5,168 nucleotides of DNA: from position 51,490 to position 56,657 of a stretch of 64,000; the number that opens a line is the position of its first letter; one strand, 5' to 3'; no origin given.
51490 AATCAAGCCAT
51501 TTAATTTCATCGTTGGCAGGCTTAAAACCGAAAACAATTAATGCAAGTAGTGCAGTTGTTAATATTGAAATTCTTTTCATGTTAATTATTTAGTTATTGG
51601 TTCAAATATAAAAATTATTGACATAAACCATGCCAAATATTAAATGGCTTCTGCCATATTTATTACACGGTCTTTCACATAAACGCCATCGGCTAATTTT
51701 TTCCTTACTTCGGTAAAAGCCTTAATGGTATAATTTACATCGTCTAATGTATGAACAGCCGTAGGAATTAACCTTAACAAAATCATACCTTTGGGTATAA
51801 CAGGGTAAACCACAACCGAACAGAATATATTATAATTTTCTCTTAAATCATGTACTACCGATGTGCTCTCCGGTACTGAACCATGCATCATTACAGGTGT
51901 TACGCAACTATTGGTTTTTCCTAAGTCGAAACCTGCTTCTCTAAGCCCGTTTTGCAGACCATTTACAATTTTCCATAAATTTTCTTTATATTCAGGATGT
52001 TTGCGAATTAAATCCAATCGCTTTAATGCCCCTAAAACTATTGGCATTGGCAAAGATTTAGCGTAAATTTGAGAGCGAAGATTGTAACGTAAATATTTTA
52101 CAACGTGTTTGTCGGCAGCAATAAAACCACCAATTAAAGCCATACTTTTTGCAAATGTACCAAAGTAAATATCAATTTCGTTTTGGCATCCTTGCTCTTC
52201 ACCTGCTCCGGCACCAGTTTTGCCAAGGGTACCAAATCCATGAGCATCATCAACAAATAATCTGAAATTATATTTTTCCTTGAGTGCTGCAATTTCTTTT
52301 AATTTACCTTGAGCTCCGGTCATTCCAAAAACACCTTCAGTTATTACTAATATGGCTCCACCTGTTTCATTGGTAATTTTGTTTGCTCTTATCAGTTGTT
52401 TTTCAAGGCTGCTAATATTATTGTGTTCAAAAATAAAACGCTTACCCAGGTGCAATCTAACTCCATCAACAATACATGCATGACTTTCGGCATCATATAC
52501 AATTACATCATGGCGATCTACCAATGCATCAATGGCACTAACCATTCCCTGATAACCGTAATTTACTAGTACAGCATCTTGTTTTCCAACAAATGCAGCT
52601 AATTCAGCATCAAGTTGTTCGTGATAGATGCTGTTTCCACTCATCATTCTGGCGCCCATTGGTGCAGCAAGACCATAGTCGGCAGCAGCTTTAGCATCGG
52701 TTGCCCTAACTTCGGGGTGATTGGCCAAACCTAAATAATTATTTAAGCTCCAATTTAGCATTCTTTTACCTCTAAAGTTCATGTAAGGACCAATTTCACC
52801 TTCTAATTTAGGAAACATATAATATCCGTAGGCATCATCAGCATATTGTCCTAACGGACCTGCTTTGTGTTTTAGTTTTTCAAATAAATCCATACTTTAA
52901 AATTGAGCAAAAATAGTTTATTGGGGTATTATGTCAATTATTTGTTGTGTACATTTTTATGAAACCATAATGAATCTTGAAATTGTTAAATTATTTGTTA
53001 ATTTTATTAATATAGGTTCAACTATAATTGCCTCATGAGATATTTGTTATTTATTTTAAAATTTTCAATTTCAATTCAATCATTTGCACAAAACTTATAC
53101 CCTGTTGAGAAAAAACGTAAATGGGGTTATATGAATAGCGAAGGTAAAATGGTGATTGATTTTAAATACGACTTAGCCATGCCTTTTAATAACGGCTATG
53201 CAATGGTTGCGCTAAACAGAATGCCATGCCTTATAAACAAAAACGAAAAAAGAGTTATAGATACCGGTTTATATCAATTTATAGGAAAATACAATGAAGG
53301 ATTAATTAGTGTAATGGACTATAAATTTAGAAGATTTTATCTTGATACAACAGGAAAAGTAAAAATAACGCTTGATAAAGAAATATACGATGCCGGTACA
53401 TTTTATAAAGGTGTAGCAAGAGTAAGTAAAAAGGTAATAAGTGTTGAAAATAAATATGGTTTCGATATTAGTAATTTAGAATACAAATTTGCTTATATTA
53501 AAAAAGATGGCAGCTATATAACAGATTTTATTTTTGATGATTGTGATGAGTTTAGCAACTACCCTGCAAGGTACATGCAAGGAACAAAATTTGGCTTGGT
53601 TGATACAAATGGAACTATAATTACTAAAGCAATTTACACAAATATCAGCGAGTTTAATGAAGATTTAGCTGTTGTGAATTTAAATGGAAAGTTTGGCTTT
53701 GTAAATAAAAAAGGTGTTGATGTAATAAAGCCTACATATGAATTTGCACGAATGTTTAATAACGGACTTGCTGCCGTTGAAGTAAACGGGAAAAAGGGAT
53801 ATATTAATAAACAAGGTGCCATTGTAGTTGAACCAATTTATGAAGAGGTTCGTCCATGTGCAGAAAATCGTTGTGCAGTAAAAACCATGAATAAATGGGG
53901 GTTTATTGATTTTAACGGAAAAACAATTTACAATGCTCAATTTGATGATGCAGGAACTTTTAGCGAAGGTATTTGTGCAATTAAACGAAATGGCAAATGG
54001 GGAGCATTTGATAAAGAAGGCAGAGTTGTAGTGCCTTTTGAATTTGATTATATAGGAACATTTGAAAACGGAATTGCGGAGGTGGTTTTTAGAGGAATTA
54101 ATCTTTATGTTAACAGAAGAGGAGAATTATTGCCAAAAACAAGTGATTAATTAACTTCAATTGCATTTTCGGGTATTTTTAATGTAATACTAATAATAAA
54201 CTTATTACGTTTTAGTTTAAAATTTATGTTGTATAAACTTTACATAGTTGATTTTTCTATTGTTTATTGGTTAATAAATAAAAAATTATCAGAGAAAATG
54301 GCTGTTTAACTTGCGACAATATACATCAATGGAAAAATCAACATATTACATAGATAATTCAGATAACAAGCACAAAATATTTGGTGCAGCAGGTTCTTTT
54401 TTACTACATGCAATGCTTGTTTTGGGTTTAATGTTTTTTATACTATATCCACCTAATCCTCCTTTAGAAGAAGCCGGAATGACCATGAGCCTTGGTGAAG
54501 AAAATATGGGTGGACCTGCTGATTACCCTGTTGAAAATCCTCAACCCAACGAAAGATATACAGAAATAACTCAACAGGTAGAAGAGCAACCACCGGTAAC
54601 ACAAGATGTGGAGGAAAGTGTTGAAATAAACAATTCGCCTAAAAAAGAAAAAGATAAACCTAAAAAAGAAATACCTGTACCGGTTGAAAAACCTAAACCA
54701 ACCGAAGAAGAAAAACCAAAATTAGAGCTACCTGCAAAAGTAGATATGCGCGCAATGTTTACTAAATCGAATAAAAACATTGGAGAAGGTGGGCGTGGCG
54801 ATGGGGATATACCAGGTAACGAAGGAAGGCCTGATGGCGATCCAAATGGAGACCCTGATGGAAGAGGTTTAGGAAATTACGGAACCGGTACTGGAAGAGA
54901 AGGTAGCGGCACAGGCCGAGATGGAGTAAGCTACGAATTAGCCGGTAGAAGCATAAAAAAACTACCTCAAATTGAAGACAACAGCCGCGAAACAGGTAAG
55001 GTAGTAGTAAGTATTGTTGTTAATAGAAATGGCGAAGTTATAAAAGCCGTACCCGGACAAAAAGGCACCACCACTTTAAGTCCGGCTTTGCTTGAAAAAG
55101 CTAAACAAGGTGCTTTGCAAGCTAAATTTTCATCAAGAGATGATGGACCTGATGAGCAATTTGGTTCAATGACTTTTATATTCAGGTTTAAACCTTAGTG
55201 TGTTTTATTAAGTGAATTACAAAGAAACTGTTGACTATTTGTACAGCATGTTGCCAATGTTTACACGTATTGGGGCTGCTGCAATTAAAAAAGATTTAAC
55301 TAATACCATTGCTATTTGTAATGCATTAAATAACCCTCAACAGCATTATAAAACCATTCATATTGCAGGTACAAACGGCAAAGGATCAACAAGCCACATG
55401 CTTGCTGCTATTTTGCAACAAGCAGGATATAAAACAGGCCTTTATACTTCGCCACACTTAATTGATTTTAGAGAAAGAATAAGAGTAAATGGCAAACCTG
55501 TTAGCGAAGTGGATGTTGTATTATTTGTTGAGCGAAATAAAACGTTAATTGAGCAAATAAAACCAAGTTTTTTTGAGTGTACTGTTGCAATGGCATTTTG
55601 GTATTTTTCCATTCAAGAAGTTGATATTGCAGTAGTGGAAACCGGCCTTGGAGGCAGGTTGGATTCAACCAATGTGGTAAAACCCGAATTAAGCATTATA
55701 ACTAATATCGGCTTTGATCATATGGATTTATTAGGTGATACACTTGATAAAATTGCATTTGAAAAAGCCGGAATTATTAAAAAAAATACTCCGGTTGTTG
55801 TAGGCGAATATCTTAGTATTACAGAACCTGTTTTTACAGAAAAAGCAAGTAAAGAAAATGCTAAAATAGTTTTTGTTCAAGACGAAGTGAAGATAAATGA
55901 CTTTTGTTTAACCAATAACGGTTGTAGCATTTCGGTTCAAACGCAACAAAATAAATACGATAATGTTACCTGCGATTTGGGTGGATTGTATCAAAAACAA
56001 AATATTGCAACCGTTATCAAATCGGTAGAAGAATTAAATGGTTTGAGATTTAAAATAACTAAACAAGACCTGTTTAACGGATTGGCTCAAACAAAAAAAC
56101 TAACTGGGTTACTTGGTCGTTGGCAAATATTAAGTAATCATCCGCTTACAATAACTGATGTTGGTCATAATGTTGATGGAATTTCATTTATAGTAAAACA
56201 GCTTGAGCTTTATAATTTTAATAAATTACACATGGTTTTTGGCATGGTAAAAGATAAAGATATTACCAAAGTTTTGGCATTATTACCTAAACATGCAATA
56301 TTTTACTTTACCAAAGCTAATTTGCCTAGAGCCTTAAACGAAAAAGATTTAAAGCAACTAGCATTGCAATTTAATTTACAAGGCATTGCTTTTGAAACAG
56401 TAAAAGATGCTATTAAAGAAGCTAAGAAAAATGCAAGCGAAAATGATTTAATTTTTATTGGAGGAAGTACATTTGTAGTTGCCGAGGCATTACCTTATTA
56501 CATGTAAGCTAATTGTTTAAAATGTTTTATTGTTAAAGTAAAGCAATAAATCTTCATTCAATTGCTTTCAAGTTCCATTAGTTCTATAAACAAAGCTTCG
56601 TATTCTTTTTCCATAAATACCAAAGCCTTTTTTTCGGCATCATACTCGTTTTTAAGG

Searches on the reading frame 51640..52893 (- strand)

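Call 56: search_protein_families(library=ncbifam, proteins=[window:51640-52893:-], max_evalue=1e-10)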
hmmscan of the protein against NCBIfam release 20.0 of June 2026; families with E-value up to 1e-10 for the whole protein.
window:51640-52893:- (417 aa): 11 families
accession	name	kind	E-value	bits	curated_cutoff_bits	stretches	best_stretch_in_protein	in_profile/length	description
NF047600.1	SerpalmtaseCFB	equivalog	5.2e-86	288.8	640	1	24-400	24-392/395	serine palmitoyltransferase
NF005394.0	PRK06939.1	equivalog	1e-85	287.9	460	1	38-400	36-394/397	glycine C-acetyltransferase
TIGR00858.1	bioF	equivalog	1e-80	271.2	426.45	1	35-393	13-364/365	8-amino-7-oxononanoate synthase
NF047599.1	SerpalmtaseBetaP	equivalog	8.8e-79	265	500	1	40-400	40-393/394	serine palmitoyltransferase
TIGR01825.1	gly_Cac_T_rel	subfamily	1.2e-77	261.2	535.4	1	27-400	17-382/385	BioF/Kbl family PLP-dependent acyltransferase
TIGR01822.1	2am3keto_CoA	equivalog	8.5e-73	245.5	493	1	41-400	36-390/393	glycine C-acetyltransferase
TIGR01821.1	5aminolev_synth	equivalog_domain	4.1e-63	213.6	338.55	1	43-400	45-397/402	5-aminolevulinate synthase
NF047603.1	SerpalmtaseAlphaP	equivalog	6.3e-56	189.8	670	1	41-396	43-392/399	serine palmitoyltransferase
NF005526.0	PRK07179.1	equivalog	1.4e-45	155.6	428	1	46-399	57-398/407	alpha-hydroxyketone-type quorum-sensing autoinducer synthase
NF004608.1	PRK05937.1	equivalog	1.3e-26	93.2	399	1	79-408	44-357/366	8-amino-7-oxononanoate synthase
NF005697.0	PRK07505.1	subfamily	6e-23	81.1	342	1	37-399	42-401/405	hypothetical protein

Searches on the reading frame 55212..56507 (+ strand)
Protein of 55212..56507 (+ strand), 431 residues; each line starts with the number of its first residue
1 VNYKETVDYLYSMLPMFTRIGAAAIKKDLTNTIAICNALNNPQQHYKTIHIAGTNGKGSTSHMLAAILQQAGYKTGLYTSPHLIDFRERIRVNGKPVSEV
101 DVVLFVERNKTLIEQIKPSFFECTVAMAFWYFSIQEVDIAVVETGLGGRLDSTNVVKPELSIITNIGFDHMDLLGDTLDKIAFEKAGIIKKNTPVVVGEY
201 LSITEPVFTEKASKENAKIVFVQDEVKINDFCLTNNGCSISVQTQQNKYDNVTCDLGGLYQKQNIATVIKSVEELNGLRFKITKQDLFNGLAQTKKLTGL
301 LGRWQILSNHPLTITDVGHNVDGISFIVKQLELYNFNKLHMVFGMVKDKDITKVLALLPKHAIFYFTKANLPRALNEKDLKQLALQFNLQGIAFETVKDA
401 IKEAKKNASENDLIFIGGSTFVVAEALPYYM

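Call 56: search_protein_families(library=ncbifam, proteins=[window:55212-56507:+], max_evalue=1e-10)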
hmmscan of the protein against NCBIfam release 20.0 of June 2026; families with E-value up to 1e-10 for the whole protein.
window:55212-56507:+ (431 aa): 11 families
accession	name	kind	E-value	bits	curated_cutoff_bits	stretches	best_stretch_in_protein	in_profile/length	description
TIGR01499.1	folC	subfamily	7e-111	371.4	162.65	1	31-427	3-397/400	bifunctional protein FolC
NF047860.1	Tet-DihydfolSynFolCMyb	equivalog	5.9e-67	226.6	700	1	18-422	35-448/468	bifunctional tetrahydrofolate synthase/dihydrofolate synthase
NF008101.0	PRK10846.1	equivalog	3.7e-64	217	360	1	12-426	15-410/422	bifunctional tetrahydrofolate synthase/dihydrofolate synthase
TIGR01085.1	murE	subfamily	1.5e-21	76.8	257.3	1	154-418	174-445/472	UDP-N-acetylmuramyl-tripeptide synthetase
NF001126.0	PRK00139.1-4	equivalog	1.3e-20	73.4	373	1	156-418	192-456/486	UDP-N-acetylmuramoyl-L-alanyl-D-glutamate--2,6-diaminopimelate ligase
NF053648.1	pMurE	equivalog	8.6e-17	61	600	0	153-343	185-360/464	pseudomurein biosynthesis peptide ligase pMurE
TIGR04012.1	poly_gGlu_PgsB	equivalog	9e-13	47.7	222.7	0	154-230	123-196/380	poly-gamma-glutamate synthase PgsB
NF001124.0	PRK00139.1-2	equivalog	1.2e-12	47.3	476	1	34-353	97-393/500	UDP-N-acetylmuramoyl-L-alanyl-D-glutamate--2,6-diaminopimelate ligase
TIGR01143.1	murF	subfamily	1.3e-12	47.4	288.6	0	136-296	125-284/418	UDP-N-acetylmuramoyl-tripeptide--D-alanyl-D-alanine ligase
NF010628.0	PRK14022.1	equivalog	4.4e-12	45.5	536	0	157-416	200-452/483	UDP-N-acetylmuramoyl-L-alanyl-D-glutamate--L-lysine ligase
TIGR01087.1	murD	equivalog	1e-11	44.6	211.95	0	149-415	163-414/441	UDP-N-acetylmuramoyl-L-alanine--D-glutamate ligase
